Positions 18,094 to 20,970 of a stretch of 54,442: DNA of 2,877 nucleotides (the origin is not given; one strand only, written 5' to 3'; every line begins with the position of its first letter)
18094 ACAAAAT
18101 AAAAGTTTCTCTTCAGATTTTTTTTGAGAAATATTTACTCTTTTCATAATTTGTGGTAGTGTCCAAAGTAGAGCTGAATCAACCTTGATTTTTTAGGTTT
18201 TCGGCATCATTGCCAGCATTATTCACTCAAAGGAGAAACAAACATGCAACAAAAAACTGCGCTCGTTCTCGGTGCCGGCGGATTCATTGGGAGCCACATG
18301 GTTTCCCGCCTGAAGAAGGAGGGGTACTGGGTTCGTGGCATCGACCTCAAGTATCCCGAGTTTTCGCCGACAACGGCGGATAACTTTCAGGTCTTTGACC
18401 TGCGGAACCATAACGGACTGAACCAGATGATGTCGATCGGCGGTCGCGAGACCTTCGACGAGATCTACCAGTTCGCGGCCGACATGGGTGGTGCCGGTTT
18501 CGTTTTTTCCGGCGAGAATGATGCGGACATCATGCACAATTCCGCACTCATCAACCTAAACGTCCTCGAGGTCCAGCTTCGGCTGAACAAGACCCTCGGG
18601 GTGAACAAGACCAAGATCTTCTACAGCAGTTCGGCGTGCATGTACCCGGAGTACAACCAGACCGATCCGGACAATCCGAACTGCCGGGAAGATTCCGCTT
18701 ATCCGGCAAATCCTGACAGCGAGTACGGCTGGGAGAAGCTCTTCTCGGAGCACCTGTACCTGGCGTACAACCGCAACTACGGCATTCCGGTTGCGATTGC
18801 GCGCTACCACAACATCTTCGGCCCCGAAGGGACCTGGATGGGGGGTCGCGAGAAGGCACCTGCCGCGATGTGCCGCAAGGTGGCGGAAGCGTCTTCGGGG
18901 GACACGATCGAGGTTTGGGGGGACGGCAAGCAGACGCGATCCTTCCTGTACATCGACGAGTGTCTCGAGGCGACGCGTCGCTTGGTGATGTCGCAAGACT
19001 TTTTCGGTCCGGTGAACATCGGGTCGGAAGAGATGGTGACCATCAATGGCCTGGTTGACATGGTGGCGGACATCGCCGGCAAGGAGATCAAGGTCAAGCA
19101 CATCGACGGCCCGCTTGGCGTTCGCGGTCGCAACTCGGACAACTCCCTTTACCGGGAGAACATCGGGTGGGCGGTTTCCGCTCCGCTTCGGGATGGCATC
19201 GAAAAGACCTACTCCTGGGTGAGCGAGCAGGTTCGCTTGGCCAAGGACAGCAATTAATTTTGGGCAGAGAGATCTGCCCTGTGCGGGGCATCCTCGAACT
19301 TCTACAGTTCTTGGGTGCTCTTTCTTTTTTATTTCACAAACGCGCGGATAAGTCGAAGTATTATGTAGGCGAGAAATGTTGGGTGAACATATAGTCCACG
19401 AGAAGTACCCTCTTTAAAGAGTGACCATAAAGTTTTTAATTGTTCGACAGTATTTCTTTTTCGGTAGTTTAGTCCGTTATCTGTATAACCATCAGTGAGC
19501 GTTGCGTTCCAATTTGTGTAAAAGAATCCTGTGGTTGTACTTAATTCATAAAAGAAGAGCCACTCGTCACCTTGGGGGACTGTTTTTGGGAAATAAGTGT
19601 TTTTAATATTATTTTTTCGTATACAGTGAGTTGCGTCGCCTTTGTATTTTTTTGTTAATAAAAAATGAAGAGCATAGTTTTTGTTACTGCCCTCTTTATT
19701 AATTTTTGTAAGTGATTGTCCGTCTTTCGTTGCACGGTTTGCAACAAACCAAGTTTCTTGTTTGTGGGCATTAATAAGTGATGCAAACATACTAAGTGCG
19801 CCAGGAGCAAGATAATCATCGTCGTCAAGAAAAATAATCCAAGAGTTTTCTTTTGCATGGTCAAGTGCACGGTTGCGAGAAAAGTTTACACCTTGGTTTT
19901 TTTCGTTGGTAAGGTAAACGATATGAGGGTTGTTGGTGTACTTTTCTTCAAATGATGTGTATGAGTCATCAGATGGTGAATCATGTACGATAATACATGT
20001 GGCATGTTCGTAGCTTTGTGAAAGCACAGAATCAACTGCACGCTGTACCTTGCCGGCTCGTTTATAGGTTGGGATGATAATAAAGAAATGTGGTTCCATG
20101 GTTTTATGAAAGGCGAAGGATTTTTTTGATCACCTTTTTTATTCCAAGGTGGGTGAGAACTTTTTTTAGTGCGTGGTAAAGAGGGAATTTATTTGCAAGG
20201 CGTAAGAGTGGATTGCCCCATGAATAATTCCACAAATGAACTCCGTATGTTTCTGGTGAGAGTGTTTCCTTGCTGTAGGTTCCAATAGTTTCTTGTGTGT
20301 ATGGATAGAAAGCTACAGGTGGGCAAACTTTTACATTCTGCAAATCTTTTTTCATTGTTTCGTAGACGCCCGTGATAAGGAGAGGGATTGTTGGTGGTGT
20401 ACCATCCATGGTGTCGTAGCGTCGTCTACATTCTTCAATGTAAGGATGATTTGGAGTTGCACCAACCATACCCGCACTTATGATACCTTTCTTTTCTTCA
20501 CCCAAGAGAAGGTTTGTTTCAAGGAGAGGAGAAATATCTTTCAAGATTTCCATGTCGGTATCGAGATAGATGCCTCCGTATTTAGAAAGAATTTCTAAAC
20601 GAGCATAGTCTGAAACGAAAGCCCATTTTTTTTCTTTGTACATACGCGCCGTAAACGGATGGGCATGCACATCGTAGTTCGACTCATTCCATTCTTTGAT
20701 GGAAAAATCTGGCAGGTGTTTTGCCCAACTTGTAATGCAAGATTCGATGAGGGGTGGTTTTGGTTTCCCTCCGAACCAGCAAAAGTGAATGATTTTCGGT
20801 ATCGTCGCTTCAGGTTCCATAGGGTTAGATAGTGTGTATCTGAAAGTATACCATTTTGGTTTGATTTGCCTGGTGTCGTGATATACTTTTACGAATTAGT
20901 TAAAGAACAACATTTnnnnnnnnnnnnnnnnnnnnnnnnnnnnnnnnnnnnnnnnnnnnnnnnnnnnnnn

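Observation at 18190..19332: Single GC-rich GDP-mannose-3,5-epimerase-like gene inserted in an AT-rich glycan island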

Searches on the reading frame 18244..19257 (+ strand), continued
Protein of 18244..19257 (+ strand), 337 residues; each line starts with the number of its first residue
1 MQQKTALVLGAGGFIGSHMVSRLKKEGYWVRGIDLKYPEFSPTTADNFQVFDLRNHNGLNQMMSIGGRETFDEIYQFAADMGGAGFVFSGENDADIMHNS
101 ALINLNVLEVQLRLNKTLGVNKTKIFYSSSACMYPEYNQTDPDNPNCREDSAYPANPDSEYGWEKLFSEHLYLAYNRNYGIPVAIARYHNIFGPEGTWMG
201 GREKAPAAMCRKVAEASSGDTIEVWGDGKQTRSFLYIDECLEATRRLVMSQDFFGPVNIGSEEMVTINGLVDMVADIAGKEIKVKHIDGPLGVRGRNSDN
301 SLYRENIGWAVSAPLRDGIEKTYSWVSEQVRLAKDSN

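Call 41: find_encoding_contigs(protein=P0011, flank=7000, max_places=1)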
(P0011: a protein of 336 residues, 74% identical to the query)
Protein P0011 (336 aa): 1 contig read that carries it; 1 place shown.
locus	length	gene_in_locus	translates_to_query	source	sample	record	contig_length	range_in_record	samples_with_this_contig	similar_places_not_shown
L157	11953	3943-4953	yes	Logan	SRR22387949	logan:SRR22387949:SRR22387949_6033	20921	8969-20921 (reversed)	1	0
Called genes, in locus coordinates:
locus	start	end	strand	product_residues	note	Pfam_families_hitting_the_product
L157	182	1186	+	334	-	PF01073:3Beta_HSD, PF01370:Epimerase, PF02719:Polysacc_synt_2, PF04321:RmlD_sub_bind, PF07993:NAD_binding_4, PF16363:GDP_Man_Dehyd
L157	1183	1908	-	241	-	PF00483:NTP_transferase, PF12804:NTP_transf_3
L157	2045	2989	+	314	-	PF01073:3Beta_HSD, PF01370:Epimerase, PF02719:Polysacc_synt_2, PF04321:RmlD_sub_bind, PF13460:NAD_binding_10 (weak), PF16363:GDP_Man_Dehyd, PF07993:NAD_binding_4 (weak)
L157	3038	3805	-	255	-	PF00535:Glycos_transf_2, PF10111:Glyco_tranf_2_2 (weak), PF13641:Glyco_tranf_2_3 (weak)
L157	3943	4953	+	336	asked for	PF01370:Epimerase, PF16363:GDP_Man_Dehyd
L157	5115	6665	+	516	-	PF01943:Polysacc_synt, PF01554:MatE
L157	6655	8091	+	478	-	-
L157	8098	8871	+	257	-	PF05050:Methyltransf_21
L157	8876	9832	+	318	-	PF05050:Methyltransf_21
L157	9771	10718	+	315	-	PF24785:RXYLT1_C (weak)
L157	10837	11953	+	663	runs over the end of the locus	PF00535:Glycos_transf_2, PF10111:Glyco_tranf_2_2 (weak)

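Call 42: find_encoding_contigs(protein=P0008, flank=7000, max_places=1)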
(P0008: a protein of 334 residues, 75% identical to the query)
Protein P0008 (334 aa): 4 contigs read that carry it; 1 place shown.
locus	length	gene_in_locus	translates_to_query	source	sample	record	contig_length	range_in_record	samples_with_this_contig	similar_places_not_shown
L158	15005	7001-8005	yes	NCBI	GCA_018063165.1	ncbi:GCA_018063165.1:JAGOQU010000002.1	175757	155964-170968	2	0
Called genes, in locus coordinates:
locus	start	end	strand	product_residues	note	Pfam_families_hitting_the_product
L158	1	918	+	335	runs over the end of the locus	PF01408:GFO_IDH_MocA, PF02894:GFO_IDH_MocA_C, PF22725:GFO_IDH_MocA_C3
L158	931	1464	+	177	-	PF00293:NUDIX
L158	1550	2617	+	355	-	PF01073:3Beta_HSD, PF01370:Epimerase, PF02719:Polysacc_synt_2, PF04321:RmlD_sub_bind, PF16363:GDP_Man_Dehyd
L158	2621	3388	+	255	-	PF00483:NTP_transferase, PF12804:NTP_transf_3 (weak)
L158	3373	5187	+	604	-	PF02776:TPP_enzyme_N, PF00205:TPP_enzyme_M, PF02775:TPP_enzyme_C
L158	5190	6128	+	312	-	PF01370:Epimerase, PF16363:GDP_Man_Dehyd (faint)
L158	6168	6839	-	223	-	-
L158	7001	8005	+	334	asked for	PF01370:Epimerase, PF16363:GDP_Man_Dehyd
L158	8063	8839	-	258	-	PF00535:Glycos_transf_2, PF13641:Glyco_tranf_2_3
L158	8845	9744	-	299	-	PF05575:V_cholerae_RfbT, PF05050:Methyltransf_21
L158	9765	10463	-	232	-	PF05704:Caps_synth (weak), PF12919:TcdA_TcdB (faint), PF04488:Gly_transf_sug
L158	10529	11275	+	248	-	PF08241:Methyltransf_11 (faint), PF03269:DUF268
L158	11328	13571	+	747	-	PF04932:Wzy_C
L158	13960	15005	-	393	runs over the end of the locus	PF00814:TsaD, PF22521:HypF_C_2 (weak)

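Call 43: find_encoding_contigs(protein=P0019, flank=7000, max_places=1)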
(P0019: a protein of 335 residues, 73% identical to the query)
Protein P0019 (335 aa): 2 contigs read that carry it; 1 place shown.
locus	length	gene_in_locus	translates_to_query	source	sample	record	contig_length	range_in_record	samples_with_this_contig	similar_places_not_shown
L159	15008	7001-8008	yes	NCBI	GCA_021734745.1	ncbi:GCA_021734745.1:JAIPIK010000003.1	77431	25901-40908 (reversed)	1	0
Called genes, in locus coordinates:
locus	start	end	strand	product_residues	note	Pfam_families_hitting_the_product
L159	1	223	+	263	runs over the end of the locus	PF00483:NTP_transferase, PF12804:NTP_transf_3 (weak)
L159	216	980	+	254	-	-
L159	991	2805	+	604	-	PF02776:TPP_enzyme_N, PF00205:TPP_enzyme_M, PF02775:TPP_enzyme_C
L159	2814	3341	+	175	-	PF01965:DJ-1_PfpI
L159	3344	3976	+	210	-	PF00702:Hydrolase, PF13419:HAD_2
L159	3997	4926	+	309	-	PF01370:Epimerase, PF16363:GDP_Man_Dehyd (weak)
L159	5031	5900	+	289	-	PF05050:Methyltransf_21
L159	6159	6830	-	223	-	PF01966:HD (faint)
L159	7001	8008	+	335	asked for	PF01370:Epimerase, PF16363:GDP_Man_Dehyd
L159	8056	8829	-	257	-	PF00535:Glycos_transf_2, PF10111:Glyco_tranf_2_2 (weak), PF13641:Glyco_tranf_2_3 (weak)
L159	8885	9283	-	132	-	PF05635:23S_rRNA_IVP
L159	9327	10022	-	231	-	PF05704:Caps_synth (weak), PF12919:TcdA_TcdB (faint), PF04488:Gly_transf_sug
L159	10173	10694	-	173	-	PF01936:NYN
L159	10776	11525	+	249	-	PF03269:DUF268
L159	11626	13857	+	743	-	PF04932:Wzy_C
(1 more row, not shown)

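Call 67: find_related_loci(query=window:18244-19257:+, collection=metagenome_contigs, flank=4000)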
Query window:18244-19257:+ (337 aa) in metagenome_contigs; peptide patterns used: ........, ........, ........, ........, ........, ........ (x = any residue, [..] = any of these).
600 stretches matched a pattern (row limit reached: there are more); 592 encode a relative of the query (tblastn E <= 1e-3); the best 80 are kept; 80 distinct loci.
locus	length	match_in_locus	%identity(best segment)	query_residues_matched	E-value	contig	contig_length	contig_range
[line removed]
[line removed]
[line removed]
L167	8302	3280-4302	71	3-330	4e-163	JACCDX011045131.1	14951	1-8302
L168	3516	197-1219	71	3-330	2e-169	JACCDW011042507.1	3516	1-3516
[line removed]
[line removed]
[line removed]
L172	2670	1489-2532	69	3-337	2e-170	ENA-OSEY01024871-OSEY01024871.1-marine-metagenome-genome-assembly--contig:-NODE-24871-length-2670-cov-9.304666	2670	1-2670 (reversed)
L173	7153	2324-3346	71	3-330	1e-160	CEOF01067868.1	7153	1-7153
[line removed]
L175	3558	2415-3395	71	4-330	8e-167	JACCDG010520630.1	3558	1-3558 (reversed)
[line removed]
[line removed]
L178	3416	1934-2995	68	3-330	3e-167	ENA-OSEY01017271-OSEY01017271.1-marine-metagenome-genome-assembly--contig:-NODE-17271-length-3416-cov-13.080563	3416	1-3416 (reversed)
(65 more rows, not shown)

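Call 83: find_related_loci(query=window:18244-19257:+, collection=viral_contigs, flank=4000)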
Query window:18244-19257:+ (337 aa) in viral_contigs; peptide patterns used: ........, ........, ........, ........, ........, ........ (x = any residue, [..] = any of these).
600 stretches matched a pattern (row limit reached: there are more); 598 encode a relative of the query (tblastn E <= 1e-3); the best 80 are kept; 80 distinct loci.
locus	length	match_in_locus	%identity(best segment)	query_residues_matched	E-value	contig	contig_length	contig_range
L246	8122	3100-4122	72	3-330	2e-164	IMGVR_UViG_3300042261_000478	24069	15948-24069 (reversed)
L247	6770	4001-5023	72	3-330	1e-164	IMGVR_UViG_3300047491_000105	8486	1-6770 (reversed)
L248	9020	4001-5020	71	4-330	4e-163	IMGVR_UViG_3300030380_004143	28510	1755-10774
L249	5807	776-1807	70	4-334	8e-163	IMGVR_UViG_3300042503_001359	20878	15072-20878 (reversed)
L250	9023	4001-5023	71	3-330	9e-163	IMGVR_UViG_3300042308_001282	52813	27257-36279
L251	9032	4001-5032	70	3-333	9e-163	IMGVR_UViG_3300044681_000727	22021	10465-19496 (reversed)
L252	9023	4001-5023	71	3-330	9e-163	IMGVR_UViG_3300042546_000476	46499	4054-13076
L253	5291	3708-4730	70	3-330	1e-164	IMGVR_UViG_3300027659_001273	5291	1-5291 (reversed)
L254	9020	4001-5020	71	4-330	3e-162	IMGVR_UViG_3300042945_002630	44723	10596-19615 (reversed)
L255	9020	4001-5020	71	4-330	3e-162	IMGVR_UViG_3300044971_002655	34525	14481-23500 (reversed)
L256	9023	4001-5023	70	3-330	3e-162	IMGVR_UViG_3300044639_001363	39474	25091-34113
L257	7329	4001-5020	71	4-330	3e-162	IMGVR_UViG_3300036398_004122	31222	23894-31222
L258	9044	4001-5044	69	4-337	4e-162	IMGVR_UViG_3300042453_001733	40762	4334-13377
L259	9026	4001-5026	71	3-331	6e-162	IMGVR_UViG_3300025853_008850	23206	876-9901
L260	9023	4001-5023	71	3-330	5e-162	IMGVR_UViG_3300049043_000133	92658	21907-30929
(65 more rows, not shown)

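Call 84: search_dna_similar(query=window:18244-19257:+, collection=plasmids, mode=protein, max_rows=10)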
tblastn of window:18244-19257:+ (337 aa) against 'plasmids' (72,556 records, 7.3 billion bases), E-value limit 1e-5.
Records with a match: 1364; places in all: 2370; records where one place covers at least 80% of the query: 1231.
Best place of each record, by identity: <60% 1364.
By first word of the organism name: Rhizobium 202; Bacillus 127; Sinorhizobium 95; Pseudosulfitobacter 80; Phaeobacter 59; Streptomyces 54; Azospirillum 43; Priestia 32; Cereibacter 30; Escherichia 30; and 193 more.
By predicted mobility (MOB-suite, as given by PLSDB): non-mobilizable 986; mobilizable 202; conjugative 176.
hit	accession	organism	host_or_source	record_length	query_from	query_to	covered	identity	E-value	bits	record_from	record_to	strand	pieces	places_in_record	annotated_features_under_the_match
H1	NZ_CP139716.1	Thalassobaculum sp. OXR-137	Bacterial Culture,hydrothermal vent ...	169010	2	326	96%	58.8%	6e-126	404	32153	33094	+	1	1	NAD-dependent epimerase/dehydratase family protein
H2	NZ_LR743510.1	Methylobacterium bullatum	-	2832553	1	333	99%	45.2%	8e-87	292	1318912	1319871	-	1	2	none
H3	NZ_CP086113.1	Skermanella rosea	single cell,hydrocarbon-contaminated ...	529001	19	331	93%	43.9%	2e-71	248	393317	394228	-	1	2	NAD-dependent epimerase/dehydratase family protein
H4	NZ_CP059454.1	Azospirillum brasilense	Prokaryotes,soil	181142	18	330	93%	43.2%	1e-71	248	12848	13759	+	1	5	NAD-dependent epimerase/dehydratase family protein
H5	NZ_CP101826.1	Halobellus ramosii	cell cuture,a brine sample of the ...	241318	4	329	97%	31.4%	9e-30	127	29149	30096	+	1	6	NAD-dependent epimerase/dehydratase family protein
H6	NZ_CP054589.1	Halolamina sp. CBA1230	solar salt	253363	4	336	99%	30.1%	2e-38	152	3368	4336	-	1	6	NAD-dependent epimerase/dehydratase family protein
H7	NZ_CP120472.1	Haladaptatus sp. DYSN1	cell culture,sediment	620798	5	334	98%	30.3%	1e-37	150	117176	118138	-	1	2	NAD-dependent epimerase/dehydratase family protein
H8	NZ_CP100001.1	Halorussus vallis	cell culture,saline soil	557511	7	327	95%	30.5%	2e-25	114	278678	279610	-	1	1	NAD-dependent epimerase/dehydratase family protein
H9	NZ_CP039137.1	Haloarcula marismortui ATCC 43049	Cell culture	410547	4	322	95%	30.3%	7e-29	124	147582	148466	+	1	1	NAD-dependent epimerase/dehydratase family protein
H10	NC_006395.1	Haloarcula marismortui ATCC 43049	-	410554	4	322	95%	30.3%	7e-29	124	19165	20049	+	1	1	NAD-dependent epimerase/dehydratase family protein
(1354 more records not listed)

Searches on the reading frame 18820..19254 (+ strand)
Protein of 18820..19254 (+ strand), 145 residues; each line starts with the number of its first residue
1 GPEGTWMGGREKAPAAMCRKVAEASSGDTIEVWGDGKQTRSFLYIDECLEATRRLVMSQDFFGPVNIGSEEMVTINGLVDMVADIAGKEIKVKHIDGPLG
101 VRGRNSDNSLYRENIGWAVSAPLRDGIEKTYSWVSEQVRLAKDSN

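Call 87: find_homologous_proteins(query=window:18820-19254:+, max_evalue=1e-30)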
Query window:18820-19254:+ (145 aa): 5891 proteins with E <= 1e-30 among 8000 candidates; the best 120 are listed.
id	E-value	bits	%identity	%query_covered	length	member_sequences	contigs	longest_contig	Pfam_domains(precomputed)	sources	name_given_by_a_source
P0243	1.1e-65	238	76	98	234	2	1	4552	PF16363.12,PF01370.28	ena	-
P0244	3.6e-64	233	72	96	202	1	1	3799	PF16363.12,PF01370.28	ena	-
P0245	4.4e-64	233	73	98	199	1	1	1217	PF16363.12,PF01370.28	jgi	jgi:nucleoside-diphosphate-sugar epimerase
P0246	8.2e-64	232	74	98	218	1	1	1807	PF16363.12,PF01370.28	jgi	jgi:GDP-D-mannose 3',5'-epimerase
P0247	1.2e-63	232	73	95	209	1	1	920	PF16363.12,PF01370.28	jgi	jgi:nucleoside-diphosphate-sugar epimerase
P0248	2.2e-63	231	73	96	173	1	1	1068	PF16363.12,PF01370.28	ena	-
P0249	3.2e-63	230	71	99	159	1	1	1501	PF16363.12,PF01370.28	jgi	jgi:nucleoside-diphosphate-sugar epimerase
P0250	3.9e-63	230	73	97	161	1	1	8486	PF16363.12,PF01370.28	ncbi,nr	ncbi:MAG: NAD-dependent epimerase/dehydratase, partial [Candidatus Solibacter sp.]|nr:NAD-dependent 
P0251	7.6e-63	229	72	97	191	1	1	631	PF16363.12,PF01370.28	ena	-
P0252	8.0e-63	229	75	95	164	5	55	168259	PF01370.28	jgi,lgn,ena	jgi:nucleoside-diphosphate-sugar epimerase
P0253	8.0e-63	229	72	95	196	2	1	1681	PF16363.12,PF01370.28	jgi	jgi:nucleoside-diphosphate-sugar epimerase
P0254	9.0e-63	229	71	98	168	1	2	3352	PF16363.12,PF01370.28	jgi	-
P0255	1.0e-62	229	72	97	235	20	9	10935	PF16363.12,PF01370.28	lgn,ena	-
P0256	1.1e-62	229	70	97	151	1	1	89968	PF16363.12,PF01370.28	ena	-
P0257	1.2e-62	228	72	98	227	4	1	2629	PF16363.12,PF01370.28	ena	-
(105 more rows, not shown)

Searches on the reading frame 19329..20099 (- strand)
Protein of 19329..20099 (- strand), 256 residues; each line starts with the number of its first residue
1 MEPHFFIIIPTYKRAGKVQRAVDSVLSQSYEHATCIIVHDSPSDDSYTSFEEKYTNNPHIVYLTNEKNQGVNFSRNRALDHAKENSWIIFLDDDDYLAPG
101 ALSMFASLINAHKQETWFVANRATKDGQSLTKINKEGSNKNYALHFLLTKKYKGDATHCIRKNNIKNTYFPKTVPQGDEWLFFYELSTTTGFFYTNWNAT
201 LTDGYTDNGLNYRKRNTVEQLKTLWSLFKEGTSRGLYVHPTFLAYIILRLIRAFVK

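Call 3: search_protein_families(library=pfam, proteins=[window:19329-20099:-])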
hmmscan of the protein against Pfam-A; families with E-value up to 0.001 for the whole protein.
window:19329-20099:- (256 aa): 4 families
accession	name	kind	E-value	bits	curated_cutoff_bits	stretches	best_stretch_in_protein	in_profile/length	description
PF00535.33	Glycos_transf_2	-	1.2e-23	84.3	23.3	1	7-159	2-152/168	Glycosyl transferase family 2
PF13641.12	Glyco_tranf_2_3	-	1.2e-09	38.9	27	1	3-112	1-114/230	Glycosyltransferase like family 2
PF10111.15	Glyco_tranf_2_2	-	5.8e-07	29.7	27.3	1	7-116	2-113/276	Glycosyltransferase like family 2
PF20691.3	TAGT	-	3.9e-06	27.4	27.5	1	7-94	3-88/205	TET-Associated Glycosyltransferase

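Call 49: find_homologous_proteins(query=window:19329-20099:-, max_evalue=1e-40)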
Query window:19329-20099:- (256 aa): 253 proteins with E <= 1e-40 among 505 candidates; the best 120 are listed.
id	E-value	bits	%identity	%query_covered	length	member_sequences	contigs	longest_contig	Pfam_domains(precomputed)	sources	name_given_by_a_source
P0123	1.3e-171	587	99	100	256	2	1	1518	PF10111.15,PF13641.13,PF00535.33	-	-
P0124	8.9e-150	515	87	100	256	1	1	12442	PF10111.15,PF13641.13,PF00535.33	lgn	-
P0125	7.1e-140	483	82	100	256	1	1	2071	PF10111.15,PF13641.13,PF00535.33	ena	-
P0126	3.2e-94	333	60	99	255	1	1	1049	PF10111.15,PF13641.13,PF00535.33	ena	-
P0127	1.2e-89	318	58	99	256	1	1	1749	PF10111.15,PF13641.13,PF00535.33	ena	-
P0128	1.2e-88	315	56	99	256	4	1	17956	PF10111.15,PF13641.13,PF00535.33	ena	-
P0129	5.1e-88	313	56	99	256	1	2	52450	PF10111.15,PF13641.13,PF00535.33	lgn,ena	-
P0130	1.2e-87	312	57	99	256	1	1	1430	PF10111.15,PF13641.13,PF00535.33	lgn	-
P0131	7.1e-85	303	53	99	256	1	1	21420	PF10111.15,PF13641.13,PF00535.33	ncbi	ncbi:MAG: glycosyltransferase family 2 protein [bacterium]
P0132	8.6e-83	296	55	98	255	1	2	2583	PF00535.33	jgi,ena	-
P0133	1.1e-81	292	53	100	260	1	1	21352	PF13641.13,PF00535.33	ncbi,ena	-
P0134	3.4e-79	284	54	98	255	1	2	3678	PF13641.13,PF00535.33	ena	-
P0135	8.9e-78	279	51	99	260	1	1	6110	PF10111.15,PF13641.13,PF00535.33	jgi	jgi:glycosyltransferase involved in cell wall biosynthesis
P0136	2.4e-75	271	50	98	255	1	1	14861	PF13641.13,PF00535.33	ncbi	-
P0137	1.0e-74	269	52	97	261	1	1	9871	PF10111.15,PF13641.13,PF00535.33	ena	-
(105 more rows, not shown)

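Call 50: find_encoding_contigs(protein=P0124, flank=10000, max_places=2)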
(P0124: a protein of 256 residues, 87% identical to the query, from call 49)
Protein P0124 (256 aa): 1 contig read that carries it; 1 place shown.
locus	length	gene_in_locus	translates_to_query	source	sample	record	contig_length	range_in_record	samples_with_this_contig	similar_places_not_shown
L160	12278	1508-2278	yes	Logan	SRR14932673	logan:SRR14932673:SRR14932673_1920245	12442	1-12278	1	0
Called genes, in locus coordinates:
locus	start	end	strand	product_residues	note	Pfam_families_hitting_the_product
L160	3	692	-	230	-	?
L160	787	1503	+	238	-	PF05704:Caps_synth, PF12919:TcdA_TcdB (faint), PF04488:Gly_transf_sug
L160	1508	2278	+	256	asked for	PF00535:Glycos_transf_2, PF10111:Glyco_tranf_2_2 (weak), PF13641:Glyco_tranf_2_3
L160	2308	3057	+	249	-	PF08241:Methyltransf_11 (weak), PF03269:DUF268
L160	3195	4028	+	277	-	PF01370:Epimerase, PF16363:GDP_Man_Dehyd (faint)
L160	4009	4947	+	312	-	PF00535:Glycos_transf_2, PF13641:Glyco_tranf_2_3 (weak)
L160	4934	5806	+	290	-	PF13578:Methyltransf_24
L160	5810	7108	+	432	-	PF01943:Polysacc_synt, PF13440:Polysacc_synt_3, PF03023:MurJ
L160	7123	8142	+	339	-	PF00535:Glycos_transf_2 (weak)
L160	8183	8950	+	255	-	-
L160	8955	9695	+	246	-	PF13489:Methyltransf_23 (weak), PF08241:Methyltransf_11 (weak), PF13649:Methyltransf_25 (weak)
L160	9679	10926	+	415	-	-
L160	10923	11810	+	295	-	PF05050:Methyltransf_21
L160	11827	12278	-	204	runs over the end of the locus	?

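Call 51: find_encoding_contigs(protein=P0125, flank=5000, max_places=2)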
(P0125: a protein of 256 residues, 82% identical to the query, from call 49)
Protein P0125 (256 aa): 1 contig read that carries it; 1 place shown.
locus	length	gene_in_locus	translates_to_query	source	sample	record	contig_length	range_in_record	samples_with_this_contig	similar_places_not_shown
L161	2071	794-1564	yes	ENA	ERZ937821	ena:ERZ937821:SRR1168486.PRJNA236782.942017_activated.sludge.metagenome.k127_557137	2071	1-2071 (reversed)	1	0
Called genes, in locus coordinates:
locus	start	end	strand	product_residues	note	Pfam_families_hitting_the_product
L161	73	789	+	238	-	PF05704:Caps_synth, PF12919:TcdA_TcdB (faint), PF04488:Gly_transf_sug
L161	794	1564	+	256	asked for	PF00535:Glycos_transf_2, PF10111:Glyco_tranf_2_2, PF13641:Glyco_tranf_2_3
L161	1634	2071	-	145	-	?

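Call 52: find_encoding_contigs(protein=P0123, flank=5000, max_places=2)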
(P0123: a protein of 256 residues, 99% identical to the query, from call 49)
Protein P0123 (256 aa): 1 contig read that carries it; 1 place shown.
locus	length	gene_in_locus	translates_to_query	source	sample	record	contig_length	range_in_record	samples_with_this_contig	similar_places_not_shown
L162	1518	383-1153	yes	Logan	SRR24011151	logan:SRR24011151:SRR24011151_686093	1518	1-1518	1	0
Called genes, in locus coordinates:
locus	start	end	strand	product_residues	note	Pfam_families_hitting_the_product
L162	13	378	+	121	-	-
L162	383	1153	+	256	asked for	PF00535:Glycos_transf_2, PF10111:Glyco_tranf_2_2 (weak), PF13641:Glyco_tranf_2_3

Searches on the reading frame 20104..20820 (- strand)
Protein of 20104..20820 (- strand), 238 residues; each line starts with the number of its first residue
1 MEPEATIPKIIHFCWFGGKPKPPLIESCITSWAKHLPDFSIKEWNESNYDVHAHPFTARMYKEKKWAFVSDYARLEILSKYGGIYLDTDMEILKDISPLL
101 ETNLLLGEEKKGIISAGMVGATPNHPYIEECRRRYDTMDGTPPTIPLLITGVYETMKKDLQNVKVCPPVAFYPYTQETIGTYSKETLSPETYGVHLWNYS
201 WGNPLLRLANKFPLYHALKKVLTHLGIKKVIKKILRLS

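Call 3: search_protein_families(library=pfam, proteins=[window:20104-20820:-])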
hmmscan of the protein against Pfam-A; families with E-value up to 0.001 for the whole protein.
window:20104-20820:- (238 aa): 4 families
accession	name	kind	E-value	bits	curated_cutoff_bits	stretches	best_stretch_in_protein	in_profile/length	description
PF04488.21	Gly_transf_sug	-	1.5e-15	58.1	23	1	26-102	5-89/93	Glycosyltransferase sugar-binding region containing DXD motif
PF05704.18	Caps_synth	-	7.9e-12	45.6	24.5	1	6-100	45-144/278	Capsular polysaccharide synthesis protein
PF12919.13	TcdA_TcdB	-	3.7e-09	36.7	23.6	0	67-90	171-194/382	TcdA/TcdB catalytic glycosyltransferase domain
PF04572.17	Gb3_synth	-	0.00013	22.5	22.3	1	157-201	52-103/131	Alpha 1,4-glycosyltransferase conserved region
